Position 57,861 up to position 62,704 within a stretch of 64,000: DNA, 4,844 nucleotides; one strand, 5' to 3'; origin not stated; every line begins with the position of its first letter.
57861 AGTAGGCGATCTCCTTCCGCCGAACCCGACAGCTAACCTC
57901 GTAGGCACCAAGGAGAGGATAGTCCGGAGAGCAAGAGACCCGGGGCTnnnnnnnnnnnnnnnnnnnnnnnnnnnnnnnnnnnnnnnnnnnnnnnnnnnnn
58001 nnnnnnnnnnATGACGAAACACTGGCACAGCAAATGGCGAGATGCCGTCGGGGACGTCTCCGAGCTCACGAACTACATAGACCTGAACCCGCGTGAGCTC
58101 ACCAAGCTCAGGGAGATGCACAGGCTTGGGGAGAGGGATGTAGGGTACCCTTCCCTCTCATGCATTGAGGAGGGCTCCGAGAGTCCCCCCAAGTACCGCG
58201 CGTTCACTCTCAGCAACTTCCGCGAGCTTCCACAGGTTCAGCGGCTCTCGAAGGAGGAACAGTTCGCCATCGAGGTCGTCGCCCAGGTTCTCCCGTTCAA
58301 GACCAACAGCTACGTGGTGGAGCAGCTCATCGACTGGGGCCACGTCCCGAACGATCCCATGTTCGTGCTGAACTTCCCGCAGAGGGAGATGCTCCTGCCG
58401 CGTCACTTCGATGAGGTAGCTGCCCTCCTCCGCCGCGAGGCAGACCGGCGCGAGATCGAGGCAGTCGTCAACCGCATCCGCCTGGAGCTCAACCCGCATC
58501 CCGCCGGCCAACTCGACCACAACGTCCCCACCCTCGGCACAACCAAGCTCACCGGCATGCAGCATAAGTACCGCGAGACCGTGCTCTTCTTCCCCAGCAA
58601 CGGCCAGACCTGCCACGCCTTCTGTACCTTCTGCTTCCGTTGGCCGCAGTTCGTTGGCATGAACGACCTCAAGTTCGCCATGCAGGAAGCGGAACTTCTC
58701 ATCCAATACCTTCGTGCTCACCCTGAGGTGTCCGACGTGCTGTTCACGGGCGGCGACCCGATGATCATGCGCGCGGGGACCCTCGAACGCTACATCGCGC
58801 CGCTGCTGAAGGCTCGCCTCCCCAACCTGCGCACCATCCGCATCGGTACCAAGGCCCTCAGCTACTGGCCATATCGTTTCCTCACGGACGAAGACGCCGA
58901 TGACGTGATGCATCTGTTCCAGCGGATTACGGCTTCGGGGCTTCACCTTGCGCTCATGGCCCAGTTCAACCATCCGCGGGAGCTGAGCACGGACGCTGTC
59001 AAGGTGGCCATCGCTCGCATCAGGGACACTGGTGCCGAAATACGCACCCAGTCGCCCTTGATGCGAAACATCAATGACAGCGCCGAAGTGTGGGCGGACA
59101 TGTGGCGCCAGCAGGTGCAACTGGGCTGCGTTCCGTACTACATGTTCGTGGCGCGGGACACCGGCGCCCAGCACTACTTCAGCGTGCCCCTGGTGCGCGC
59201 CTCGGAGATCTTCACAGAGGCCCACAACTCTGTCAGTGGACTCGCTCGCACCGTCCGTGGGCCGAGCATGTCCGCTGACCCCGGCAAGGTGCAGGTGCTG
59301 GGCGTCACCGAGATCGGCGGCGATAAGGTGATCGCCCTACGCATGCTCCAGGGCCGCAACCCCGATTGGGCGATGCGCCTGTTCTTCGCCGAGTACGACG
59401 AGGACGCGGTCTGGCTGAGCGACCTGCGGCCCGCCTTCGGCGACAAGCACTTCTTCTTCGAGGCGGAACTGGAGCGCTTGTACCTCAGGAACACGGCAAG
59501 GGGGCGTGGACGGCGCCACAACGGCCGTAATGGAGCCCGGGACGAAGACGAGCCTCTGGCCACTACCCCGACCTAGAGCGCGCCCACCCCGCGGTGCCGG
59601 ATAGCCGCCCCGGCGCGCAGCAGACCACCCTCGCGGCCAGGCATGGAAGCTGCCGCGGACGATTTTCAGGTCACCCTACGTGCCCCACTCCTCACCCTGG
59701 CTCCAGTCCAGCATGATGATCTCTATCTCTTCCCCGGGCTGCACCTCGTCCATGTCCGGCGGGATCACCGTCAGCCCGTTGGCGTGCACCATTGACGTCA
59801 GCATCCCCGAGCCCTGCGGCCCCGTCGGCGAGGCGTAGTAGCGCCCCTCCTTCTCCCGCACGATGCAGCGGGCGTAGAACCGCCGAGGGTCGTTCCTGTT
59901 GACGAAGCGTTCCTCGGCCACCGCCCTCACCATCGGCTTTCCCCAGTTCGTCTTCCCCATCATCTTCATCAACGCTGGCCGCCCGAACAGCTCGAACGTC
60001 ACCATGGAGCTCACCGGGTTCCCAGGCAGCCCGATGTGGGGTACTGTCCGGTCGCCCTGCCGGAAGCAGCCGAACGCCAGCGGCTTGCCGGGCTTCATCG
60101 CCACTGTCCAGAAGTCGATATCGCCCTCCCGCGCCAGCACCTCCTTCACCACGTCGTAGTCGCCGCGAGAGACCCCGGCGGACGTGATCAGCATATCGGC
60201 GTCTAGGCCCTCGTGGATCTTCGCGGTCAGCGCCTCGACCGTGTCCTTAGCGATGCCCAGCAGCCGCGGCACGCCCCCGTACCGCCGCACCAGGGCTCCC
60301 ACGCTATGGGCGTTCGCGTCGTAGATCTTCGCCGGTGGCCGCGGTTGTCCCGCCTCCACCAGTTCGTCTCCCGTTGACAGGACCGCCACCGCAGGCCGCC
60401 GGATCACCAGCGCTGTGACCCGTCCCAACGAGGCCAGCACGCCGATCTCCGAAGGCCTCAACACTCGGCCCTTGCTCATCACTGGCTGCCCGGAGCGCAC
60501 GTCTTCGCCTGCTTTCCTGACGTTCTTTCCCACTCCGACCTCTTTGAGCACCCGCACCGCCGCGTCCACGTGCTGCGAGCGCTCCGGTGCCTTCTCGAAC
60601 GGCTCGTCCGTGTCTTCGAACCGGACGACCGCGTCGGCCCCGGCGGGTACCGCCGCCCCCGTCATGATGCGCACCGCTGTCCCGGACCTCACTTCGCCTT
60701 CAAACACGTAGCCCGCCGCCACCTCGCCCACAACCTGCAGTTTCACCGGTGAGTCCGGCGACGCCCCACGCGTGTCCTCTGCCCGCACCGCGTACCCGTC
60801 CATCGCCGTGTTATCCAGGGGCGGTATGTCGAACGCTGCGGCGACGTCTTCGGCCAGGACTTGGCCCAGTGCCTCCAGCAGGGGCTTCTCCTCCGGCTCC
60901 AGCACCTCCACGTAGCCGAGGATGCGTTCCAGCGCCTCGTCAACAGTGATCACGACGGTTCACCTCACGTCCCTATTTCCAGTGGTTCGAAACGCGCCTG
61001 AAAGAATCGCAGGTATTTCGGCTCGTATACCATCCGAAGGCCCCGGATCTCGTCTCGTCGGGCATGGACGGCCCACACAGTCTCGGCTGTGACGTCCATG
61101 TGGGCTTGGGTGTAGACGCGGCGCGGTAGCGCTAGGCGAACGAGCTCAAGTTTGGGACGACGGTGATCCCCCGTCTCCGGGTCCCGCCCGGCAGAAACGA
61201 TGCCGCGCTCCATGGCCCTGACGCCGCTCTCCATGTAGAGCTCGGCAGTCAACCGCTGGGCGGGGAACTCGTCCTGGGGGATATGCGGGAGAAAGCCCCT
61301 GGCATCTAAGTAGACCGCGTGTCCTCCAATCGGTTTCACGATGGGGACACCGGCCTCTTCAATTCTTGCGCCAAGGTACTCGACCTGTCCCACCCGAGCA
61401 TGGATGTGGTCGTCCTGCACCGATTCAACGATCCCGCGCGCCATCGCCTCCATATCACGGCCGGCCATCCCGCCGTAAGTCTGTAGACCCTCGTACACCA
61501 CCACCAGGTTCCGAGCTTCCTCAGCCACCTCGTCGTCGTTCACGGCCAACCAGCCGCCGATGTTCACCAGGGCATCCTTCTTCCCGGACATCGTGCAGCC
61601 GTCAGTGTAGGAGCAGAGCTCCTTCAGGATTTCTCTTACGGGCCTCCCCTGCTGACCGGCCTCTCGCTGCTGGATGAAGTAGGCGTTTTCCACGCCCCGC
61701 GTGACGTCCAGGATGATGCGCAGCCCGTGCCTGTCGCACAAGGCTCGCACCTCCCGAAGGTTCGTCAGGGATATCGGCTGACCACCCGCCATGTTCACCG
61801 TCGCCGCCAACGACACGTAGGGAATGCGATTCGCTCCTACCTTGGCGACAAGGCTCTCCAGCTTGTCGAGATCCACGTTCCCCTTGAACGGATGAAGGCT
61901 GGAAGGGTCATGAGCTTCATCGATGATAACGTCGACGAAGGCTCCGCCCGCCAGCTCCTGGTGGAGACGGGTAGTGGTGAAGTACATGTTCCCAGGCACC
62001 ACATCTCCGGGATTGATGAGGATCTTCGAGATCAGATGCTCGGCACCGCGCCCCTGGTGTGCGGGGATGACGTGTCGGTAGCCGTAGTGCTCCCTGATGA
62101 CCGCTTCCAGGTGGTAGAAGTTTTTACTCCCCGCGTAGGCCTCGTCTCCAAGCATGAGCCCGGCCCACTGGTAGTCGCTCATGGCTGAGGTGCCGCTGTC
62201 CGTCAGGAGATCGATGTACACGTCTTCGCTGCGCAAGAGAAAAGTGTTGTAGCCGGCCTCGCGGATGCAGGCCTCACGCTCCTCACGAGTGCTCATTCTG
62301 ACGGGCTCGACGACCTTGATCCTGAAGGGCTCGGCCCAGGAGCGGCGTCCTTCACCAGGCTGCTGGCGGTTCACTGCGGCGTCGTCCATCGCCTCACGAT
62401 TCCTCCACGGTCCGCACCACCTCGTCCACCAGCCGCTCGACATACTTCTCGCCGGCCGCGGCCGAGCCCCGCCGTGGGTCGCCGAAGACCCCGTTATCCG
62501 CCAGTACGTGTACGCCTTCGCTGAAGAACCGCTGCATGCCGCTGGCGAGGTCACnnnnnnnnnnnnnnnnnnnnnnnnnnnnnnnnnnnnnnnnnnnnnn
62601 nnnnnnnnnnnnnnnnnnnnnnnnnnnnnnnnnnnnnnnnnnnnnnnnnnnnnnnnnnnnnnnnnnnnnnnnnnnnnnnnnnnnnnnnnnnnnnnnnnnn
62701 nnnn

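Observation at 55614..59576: Candidate new c-di-AMP-controlled beta-amino-acid/osmolyte pathway: divergent locus with a riboswitch on each arm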

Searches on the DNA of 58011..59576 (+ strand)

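Call 15: search_rna_families(sources=[L001, L002, L004, L006, L008, L003, L005, L013, L024, L040, L043, L044, L029, L016], threshold=gathering)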
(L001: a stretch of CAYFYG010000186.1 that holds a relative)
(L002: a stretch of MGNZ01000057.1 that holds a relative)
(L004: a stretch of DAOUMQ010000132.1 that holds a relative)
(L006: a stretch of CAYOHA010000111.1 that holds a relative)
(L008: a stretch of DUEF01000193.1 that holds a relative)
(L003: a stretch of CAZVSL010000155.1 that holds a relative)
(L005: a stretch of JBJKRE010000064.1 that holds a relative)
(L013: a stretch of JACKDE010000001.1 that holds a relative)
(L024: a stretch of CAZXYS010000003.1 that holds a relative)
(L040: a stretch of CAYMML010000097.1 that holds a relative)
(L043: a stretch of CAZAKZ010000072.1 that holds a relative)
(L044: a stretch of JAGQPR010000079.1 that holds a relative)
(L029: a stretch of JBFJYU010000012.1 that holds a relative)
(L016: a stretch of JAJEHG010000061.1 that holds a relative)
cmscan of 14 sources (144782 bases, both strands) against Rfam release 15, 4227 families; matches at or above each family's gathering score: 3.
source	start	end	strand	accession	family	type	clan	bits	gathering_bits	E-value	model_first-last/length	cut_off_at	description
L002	3658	3799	+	RF00379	c-di-AMP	Cis-reg; riboswitch;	-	102.4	38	7.4e-23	1-134/134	no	c-di-AMP riboswitch aptamer (ydaO/yuaA leader)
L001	1713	1852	+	RF00379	c-di-AMP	Cis-reg; riboswitch;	-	94.2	38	1.4e-20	1-134/134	no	c-di-AMP riboswitch aptamer (ydaO/yuaA leader)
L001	1348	1477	-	RF00379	c-di-AMP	Cis-reg; riboswitch;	-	64.3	38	2.9e-12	1-134/134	no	c-di-AMP riboswitch aptamer (ydaO/yuaA leader)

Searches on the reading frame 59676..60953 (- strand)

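Call 7: search_protein_families(library=pfam, proteins=[window:59676-60953:-], max_evalue=0.001)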
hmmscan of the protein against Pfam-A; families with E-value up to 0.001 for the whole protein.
window:59676-60953:- (425 aa): 3 families
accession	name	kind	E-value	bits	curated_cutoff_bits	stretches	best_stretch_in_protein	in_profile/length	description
PF03453.22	MoeA_N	-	9.7e-50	168.8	30.8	1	2-177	1-160/160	MoeA N-terminal region (domain I and II)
PF00994.29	MoCF_biosynth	-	2.9e-28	98.8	26.6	1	190-329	1-143/144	Probable molybdopterin binding domain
PF03454.20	MoeA_C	-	9.3e-20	71.1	22.1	1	353-414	10-71/72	MoeA C-terminal region (domain IV)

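Call 8: search_protein_families(library=ncbifam, proteins=[window:59676-60953:-], max_evalue=0.001)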
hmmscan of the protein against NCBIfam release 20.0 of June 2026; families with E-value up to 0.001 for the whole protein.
window:59676-60953:- (425 aa): 7 families
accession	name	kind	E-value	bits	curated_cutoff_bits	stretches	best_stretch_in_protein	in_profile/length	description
NF045515.2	Glp_gephyrin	equivalog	2.8e-117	391.9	475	1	3-415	2-403/403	molybdotransferase-like divisome protein Glp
NF007960.1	PRK10680.1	equivalog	3.3e-116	388.4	440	1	3-414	2-400/401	molybdopterin molybdotransferase MoeA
NF050098.1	MoeA_actino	exception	4.1e-108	361.7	560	1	3-415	2-400/400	molybdopterin molybdotransferase MoeA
NF011068.0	PRK14498.1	equivalog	1.9e-107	359.9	534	1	2-416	10-411/647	molybdopterin biosynthesis protein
NF011060.0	PRK14491.1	equivalog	8.7e-107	358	532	1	2-414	200-593/598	bifunctional molybdopterin-guanine dinucleotide biosynthesis adaptor protein MobB/molybdopterin molybdotransferase MoeA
NF011067.0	PRK14497.1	equivalog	1.1e-53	182.7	536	1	3-414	12-403/546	putative molybdopterin biosynthesis protein MoeA/unknown domain fusion protein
TIGR00177.1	molyb_syn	domain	1.4e-23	83.5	85.35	1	187-326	2-148/148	molybdenum cofactor synthesis domain-containing protein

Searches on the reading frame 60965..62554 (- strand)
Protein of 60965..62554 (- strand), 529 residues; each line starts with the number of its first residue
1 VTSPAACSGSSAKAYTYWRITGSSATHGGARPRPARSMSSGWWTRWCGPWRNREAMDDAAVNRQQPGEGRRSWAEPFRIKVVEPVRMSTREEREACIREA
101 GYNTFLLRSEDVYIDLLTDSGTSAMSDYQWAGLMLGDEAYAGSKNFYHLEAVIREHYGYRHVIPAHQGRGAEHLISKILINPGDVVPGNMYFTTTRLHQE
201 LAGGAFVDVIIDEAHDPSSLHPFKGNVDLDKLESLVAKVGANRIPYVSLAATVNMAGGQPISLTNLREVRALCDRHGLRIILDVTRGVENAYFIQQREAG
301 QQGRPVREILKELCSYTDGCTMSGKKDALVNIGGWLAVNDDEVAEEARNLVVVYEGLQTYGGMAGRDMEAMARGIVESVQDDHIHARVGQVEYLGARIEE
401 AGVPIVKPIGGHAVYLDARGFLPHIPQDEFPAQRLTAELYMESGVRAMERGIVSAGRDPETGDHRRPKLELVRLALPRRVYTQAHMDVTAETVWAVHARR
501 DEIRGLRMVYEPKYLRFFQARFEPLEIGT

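Call 7: search_protein_families(library=pfam, proteins=[window:60965-62554:-], max_evalue=0.001)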
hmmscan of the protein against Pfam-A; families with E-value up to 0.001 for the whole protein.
window:60965-62554:- (529 aa): 1 family
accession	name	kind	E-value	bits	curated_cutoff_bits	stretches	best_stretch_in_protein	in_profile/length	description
PF01212.27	Beta_elim_lyase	-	4e-79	266.4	27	1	115-491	1-287/288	Beta-eliminating lyase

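Call 8: search_protein_families(library=ncbifam, proteins=[window:60965-62554:-], max_evalue=0.001)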
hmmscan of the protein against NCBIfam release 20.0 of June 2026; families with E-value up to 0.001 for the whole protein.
window:60965-62554:- (529 aa): 5 families
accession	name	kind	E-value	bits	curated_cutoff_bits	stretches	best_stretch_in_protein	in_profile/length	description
TIGR02618.1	tyr_phenol_ly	equivalog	9.9e-238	789.4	720.7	1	74-523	1-450/450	tyrosine phenol-lyase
NF009709.0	PRK13238.1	subfamily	1.5e-193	643.8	285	1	73-525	7-461/463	tryptophanase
NF053783.1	TphnTnaApg1401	equivalog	4.7e-169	563.2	750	1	73-523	5-455/457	tryptophanase TnaA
TIGR02617.1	tnaA_trp_ase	equivalog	1.5e-152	508.9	825.8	1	74-523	4-465/467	tryptophanase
NF041359.1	GntG_guanitoxin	subfamily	3.7e-06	26.3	230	1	223-387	111-264/343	GntG family PLP-dependent aldolase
